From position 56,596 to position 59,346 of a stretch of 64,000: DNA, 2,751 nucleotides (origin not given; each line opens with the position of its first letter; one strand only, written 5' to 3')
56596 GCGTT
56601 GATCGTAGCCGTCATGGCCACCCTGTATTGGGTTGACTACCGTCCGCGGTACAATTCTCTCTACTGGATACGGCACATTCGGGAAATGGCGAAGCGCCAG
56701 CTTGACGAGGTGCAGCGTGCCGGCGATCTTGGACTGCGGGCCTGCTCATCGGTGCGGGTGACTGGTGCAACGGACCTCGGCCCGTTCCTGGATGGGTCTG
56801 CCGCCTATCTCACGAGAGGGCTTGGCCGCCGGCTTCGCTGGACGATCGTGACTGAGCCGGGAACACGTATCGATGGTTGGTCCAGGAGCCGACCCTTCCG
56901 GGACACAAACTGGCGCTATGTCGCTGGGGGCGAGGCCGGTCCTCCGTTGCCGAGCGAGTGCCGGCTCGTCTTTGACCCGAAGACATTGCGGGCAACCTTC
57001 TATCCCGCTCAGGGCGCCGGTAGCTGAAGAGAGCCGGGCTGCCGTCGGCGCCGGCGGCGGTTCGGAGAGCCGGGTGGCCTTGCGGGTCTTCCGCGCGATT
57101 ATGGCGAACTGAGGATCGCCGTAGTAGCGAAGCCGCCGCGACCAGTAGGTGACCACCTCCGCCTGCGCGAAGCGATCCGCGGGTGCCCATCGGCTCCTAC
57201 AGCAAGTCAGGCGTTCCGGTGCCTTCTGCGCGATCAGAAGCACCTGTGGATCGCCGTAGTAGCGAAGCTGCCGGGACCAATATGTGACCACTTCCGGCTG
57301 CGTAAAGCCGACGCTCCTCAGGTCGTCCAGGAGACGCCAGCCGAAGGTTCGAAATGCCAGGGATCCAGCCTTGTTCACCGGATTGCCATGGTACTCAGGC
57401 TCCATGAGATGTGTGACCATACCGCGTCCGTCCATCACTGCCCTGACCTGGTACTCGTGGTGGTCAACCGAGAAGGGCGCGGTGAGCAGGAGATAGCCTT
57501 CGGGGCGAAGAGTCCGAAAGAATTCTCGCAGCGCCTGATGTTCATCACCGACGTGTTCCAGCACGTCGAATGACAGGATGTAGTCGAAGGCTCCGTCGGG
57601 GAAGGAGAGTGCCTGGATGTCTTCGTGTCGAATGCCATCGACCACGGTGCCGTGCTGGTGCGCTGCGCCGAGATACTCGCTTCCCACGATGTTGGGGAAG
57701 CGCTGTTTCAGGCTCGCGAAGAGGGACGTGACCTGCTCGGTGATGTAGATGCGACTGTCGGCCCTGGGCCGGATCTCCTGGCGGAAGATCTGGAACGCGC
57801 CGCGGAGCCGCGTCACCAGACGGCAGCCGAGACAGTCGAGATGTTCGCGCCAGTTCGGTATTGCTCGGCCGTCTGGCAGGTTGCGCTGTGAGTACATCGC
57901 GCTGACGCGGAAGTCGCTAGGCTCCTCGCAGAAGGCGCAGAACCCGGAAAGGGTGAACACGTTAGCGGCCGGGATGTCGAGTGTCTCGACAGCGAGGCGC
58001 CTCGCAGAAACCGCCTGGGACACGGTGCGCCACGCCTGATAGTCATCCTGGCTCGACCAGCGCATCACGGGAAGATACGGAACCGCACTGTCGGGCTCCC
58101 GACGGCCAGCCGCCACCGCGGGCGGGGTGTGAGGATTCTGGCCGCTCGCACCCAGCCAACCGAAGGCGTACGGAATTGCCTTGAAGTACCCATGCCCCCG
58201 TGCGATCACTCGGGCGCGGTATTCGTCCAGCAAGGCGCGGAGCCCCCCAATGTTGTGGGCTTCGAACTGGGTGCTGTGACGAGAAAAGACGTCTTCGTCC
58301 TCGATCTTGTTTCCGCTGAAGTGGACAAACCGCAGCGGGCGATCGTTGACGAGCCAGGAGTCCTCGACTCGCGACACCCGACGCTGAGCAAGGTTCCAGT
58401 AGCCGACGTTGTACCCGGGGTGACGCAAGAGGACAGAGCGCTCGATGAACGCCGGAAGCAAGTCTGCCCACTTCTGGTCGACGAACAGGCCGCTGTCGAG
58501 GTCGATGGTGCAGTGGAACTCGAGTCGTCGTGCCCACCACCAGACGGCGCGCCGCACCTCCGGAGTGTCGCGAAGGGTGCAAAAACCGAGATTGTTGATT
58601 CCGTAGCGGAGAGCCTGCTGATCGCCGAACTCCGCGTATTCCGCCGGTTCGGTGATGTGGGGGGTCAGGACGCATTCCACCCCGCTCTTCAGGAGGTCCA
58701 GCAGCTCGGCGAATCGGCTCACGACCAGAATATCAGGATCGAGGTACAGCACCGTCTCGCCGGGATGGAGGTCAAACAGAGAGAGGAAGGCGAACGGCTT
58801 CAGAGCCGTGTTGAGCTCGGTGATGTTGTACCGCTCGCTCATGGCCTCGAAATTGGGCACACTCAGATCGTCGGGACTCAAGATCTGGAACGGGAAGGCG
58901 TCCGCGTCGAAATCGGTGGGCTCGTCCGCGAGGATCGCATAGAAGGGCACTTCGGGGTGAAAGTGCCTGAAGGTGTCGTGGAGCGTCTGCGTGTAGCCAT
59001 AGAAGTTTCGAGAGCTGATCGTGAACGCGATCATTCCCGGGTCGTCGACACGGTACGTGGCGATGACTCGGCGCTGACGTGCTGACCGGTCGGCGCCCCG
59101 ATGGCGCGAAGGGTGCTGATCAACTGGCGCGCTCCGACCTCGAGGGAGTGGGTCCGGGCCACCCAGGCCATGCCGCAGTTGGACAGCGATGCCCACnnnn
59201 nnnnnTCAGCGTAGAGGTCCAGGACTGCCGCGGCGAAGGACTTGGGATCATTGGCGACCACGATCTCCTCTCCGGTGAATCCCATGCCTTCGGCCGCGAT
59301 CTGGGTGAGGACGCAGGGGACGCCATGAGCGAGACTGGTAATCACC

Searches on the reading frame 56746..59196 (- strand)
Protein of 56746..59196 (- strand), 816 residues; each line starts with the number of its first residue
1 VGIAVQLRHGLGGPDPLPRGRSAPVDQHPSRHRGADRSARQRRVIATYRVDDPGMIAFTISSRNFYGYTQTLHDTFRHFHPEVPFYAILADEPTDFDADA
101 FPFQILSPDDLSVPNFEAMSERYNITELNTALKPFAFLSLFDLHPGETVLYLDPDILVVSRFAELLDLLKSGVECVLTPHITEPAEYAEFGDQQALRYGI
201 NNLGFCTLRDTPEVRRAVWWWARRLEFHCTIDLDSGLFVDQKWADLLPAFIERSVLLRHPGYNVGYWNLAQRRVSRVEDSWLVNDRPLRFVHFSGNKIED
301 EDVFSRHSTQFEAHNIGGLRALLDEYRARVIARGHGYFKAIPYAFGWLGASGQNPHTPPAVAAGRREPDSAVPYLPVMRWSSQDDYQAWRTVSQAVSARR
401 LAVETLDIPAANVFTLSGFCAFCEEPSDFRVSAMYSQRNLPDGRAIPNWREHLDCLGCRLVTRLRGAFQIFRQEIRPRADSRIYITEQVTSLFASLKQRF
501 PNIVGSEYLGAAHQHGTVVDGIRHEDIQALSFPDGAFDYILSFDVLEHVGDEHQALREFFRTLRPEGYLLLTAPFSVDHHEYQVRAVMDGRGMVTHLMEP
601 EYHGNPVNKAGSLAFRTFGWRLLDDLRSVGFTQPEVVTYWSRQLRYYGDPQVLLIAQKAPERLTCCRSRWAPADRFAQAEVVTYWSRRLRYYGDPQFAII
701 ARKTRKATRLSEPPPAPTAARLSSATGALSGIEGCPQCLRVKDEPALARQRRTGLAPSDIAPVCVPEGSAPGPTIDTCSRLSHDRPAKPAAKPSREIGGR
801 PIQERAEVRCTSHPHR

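Call 66: search_protein_families(library=pfam, proteins=[window:56746-59196:-], max_evalue=0.00001)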
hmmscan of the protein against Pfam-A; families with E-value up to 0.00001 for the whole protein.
window:56746-59196:- (816 aa): 5 families
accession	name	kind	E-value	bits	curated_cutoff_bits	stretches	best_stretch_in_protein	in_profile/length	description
PF08241.18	Methyltransf_11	-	4.1e-12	47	21.2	1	520-570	42-94/95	Methyltransferase domain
PF13489.12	Methyltransf_23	-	7e-11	42.6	27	1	495-579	39-124/164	Methyltransferase domain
PF13649.12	Methyltransf_25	-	4.3e-07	31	27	1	522-567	50-97/97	Methyltransferase domain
PF13847.12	Methyltransf_31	-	6.1e-07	29.7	27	1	524-575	60-113/145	Methyltransferase domain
PF08242.18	Methyltransf_12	-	4.6e-06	27.7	30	0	517-569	48-98/98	Methyltransferase domain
